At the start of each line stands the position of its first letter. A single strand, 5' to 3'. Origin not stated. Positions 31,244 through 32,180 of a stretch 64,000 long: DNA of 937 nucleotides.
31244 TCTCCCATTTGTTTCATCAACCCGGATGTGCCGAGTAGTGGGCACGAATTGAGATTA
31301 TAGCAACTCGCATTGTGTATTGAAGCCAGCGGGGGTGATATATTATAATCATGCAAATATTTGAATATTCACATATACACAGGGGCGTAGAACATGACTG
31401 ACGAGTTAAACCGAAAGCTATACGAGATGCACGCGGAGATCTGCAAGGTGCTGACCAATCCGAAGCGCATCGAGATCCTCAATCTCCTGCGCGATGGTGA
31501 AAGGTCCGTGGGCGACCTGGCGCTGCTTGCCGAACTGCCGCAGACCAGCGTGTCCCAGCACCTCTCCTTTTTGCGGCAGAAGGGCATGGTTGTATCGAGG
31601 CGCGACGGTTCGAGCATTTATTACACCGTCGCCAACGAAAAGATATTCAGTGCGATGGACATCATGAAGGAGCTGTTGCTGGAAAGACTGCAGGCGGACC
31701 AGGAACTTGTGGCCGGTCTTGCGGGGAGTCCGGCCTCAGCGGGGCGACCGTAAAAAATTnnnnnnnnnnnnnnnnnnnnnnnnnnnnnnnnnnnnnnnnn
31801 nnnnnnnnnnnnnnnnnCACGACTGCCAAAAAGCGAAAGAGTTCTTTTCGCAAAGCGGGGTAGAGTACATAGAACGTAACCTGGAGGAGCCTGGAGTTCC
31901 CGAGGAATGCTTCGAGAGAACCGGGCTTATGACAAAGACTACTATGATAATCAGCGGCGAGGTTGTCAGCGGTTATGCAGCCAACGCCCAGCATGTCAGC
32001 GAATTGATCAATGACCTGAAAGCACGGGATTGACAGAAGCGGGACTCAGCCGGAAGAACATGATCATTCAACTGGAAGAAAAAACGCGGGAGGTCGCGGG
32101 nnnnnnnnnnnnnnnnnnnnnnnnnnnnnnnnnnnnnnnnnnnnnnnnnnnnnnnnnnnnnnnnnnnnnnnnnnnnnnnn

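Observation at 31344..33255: ArsR-type regulator, seleno-glutaredoxin and SQR-like flavoprotein form a compact putative sulfide/persulfide-responsive module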

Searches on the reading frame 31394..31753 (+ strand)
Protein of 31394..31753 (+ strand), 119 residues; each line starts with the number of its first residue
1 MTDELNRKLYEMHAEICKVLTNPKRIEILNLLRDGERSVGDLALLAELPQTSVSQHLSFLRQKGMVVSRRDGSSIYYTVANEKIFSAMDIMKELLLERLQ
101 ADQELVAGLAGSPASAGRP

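Call 4: search_protein_families(library=pfam, proteins=[window:31394-31753:+], max_evalue=0.01)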
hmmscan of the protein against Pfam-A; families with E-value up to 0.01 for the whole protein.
window:31394-31753:+ (119 aa): 9 families
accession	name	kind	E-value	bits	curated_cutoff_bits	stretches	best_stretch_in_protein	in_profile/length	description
PF01022.26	HTH_5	-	1.1e-13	51.2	22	1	22-66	1-45/47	Bacterial regulatory protein, arsR family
PF12840.13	HTH_20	-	3.2e-06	27.4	27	1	20-68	1-50/51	Helix-turn-helix domain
PF12802.13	MarR_2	-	0.00011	22.7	27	1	26-71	8-55/61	MarR family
PF01978.25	TrmB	-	0.0003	21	25.6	1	30-79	16-65/68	Sugar-specific transcriptional regulator TrmB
PF09339.16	HTH_IclR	-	0.0003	20.9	22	1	26-68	6-50/52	IclR helix-turn-helix domain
PF03965.22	Penicillinase_R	-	0.0024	18.6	22.6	1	47-103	32-89/115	Penicillinase repressor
PF13412.12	HTH_24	-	0.0037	17.2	21.9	1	22-66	2-47/48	Winged helix-turn-helix DNA-binding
PF08221.17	HTH_9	-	0.0038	17.7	23.4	1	31-66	22-57/62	RNA polymerase III subunit RPC82 helix-turn-helix domain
PF05331.17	DUF742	-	0.0042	17.4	27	1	20-73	40-92/114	Protein of unknown function (DUF742)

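Call 5: search_protein_families(library=ncbifam, proteins=[window:31394-31753:+], max_evalue=0.01)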
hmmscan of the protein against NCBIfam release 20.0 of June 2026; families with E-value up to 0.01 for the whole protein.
window:31394-31753:+ (119 aa): 10 families
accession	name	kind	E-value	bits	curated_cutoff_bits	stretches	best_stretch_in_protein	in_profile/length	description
NF033788.1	HTH_metalloreg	subfamily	2.4e-23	81.7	55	1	14-85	2-74/77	metalloregulator ArsR/SmtB family transcription factor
NF033789.1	repress_SdpR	subfamily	1.4e-15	56.9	100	1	17-82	2-67/79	autorepressor SdpR family transcription factor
NF040642.1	sulf_sens_BigR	equivalog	3.4e-13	49.5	155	1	14-87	11-84/95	sulfite-sensing transcriptional repressor BigR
NF047906.1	CdPbTransRegCmtR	equivalog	1.6e-11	44.1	150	1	14-95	12-93/104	Cd(II)/Pb(II)-sensing metalloregulatory transcriptional regulator CmtR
NF052532.1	TransRegPagRBaca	equivalog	4.4e-11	42.7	170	1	4-91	8-95/99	transcriptional repressor PagR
NF041413.1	ArsR_Rv2640c_fam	equivalog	5e-11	43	155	1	17-87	36-109/118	Rv2640c family ArsR-like transcriptional regulator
NF045707.1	Dbac_1936_reg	equivalog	9.9e-11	41.5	115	1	10-99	4-93/99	ArsR/SmtB-type metalloregulator TsoR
NF007528.0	PRK10141.1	subfamily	5e-09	36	97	1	15-94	8-88/117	metalloregulator ArsR/SmtB family transcription factor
NF053755.1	MsvR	equivalog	1.8e-06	27.8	220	1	17-71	7-61/236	transcriptional factor MsvR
TIGR01884.1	cas_HTH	subfamily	9.2e-05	21.9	60.2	1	21-69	140-189/202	CRISPR-associated CARF protein Csa3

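Call 13: search_solved_structures(query=window:31394-31750:+, max_evalue=0.001, show_alignments=3)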
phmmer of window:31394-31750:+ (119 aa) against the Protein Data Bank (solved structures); distinct sequences matched with E-value up to 0.001: 28.
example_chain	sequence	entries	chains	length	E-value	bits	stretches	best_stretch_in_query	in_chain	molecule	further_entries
6jmi_A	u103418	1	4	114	1.9e-14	56.9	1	8-104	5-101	Uncharacterized HTH-type transcriptional regulator Rv0081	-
3jth_A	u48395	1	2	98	2.1e-14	56.7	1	16-95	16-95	Transcription activator HlyU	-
5znx_A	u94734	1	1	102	2.3e-14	56.6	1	16-95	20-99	Transcriptional activator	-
4k2e_A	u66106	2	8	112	3.4e-14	56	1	15-95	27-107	Transcriptional activator HlyU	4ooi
4omy_A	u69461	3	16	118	6.3e-12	48.7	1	11-94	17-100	NolR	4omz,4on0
2kko_A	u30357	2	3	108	2.9e-11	46.6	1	8-93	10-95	POSSIBLE TRANSCRIPTIONAL REGULATORY PROTEIN (POSSIBLY ARSR-FAMILY) | Possible transcriptional regulatory arsR-family protein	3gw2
3cuo_A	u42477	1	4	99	6.3e-10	42.3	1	11-92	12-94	Uncharacterized HTH-type transcriptional regulator ygaV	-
13ct_A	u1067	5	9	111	2.7e-09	40.3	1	14-84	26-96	Transcriptional regulator, ArsR family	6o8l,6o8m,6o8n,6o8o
6o8k_A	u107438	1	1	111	2.7e-09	40.3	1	14-84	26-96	Transcriptional regulator, ArsR family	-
2zkz_A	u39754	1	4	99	5.1e-09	39.4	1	10-90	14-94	Transcriptional repressor pagR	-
8qkf_A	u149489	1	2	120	5.2e-09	39.4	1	7-83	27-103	ArsR family transcriptional regulator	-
7p6f_AAA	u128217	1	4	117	6.5e-09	39.1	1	14-85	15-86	Transcriptional regulator SrnR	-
1r22_A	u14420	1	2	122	1.2e-08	38.2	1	11-86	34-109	Transcriptional repressor smtB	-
2jsc_A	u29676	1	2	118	1.3e-08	38.1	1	14-112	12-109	Transcriptional regulator Rv1994c/MT2050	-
3pqj_A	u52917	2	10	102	2.3e-08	37.3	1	6-87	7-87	Biofilm growth-associated repressor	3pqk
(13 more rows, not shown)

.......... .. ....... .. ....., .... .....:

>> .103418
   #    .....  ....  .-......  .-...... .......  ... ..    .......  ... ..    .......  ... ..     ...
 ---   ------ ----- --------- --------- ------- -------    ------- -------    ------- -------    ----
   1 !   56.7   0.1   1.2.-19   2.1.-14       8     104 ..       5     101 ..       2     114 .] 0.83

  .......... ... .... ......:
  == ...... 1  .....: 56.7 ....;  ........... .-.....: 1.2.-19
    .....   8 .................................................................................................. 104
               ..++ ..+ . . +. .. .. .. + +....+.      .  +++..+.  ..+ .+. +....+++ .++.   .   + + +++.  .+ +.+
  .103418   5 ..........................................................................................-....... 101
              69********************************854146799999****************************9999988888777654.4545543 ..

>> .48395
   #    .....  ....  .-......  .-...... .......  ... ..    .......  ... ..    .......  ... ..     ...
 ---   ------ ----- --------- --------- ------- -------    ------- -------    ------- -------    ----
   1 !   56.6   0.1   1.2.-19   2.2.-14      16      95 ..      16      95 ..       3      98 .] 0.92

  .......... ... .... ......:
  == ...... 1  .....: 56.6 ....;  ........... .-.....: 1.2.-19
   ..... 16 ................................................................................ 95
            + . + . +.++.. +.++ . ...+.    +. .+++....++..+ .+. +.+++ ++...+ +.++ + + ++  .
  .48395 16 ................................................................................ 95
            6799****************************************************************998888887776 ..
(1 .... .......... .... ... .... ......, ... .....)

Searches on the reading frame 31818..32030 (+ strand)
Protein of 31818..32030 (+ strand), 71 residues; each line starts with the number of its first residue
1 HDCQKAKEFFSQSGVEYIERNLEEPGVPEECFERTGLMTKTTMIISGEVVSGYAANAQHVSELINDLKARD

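Call 57: search_protein_representatives(protein=window:31818-32030:+)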
Query: 71 residues. Proteins with E-value up to 0.001 (for the whole library): 13; up to 1e-10: 1; up to 1e-30: 0. The best 13 are listed.
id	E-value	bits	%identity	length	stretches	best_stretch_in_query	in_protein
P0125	3.0e-17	77.6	70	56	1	17-69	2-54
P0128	1.3e-08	50.3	100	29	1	43-71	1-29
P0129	1.9e-06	43.5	38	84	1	2-64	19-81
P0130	1.7e-05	40.5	33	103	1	2-65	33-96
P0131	2.4e-05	40.0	35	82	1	2-64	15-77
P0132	7.7e-05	38.4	33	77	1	2-64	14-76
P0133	1.0e-04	38.0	38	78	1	3-65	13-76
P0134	1.1e-04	37.9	38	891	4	4-42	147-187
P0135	1.5e-04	37.5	30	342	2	2-63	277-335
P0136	3.0e-04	36.6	32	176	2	1-59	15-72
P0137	4.4e-04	36.1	33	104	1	2-64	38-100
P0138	4.6e-04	36.0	40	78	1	2-65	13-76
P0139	5.0e-04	35.9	33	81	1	2-61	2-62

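Call 94: find_encoding_contigs(protein=P0129, flank=4000, max_places=3)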
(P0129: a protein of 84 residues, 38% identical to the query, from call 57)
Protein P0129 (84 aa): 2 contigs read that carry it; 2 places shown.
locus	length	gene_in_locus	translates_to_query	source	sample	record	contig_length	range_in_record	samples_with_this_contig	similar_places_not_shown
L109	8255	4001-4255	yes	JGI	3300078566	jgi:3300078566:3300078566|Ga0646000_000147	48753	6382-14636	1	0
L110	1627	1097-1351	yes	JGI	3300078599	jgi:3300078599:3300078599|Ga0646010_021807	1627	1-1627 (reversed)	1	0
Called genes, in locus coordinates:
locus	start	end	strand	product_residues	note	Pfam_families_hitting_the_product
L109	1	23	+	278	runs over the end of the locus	PF01048:PNP_UDP_1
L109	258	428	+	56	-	-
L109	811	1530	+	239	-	PF01925:TauE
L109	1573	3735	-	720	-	PF01578:Cytochrom_C_asm, PF16327:CcmF_C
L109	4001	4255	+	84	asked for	PF13192:Thioredoxin_3 (weak), PF00462:Glutaredoxin, PF13417:GST_N_3 (weak)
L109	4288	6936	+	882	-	PF04945:YHS, PF00403:HMA, PF00122:E1-E2_ATPase, PF00702:Hydrolase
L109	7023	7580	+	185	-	PF01814:Hemerythrin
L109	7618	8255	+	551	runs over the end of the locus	PF01558:POR, PF01855:POR_N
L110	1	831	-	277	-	?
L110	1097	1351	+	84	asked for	PF13192:Thioredoxin_3 (weak), PF00462:Glutaredoxin, PF13417:GST_N_3 (weak)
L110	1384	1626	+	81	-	?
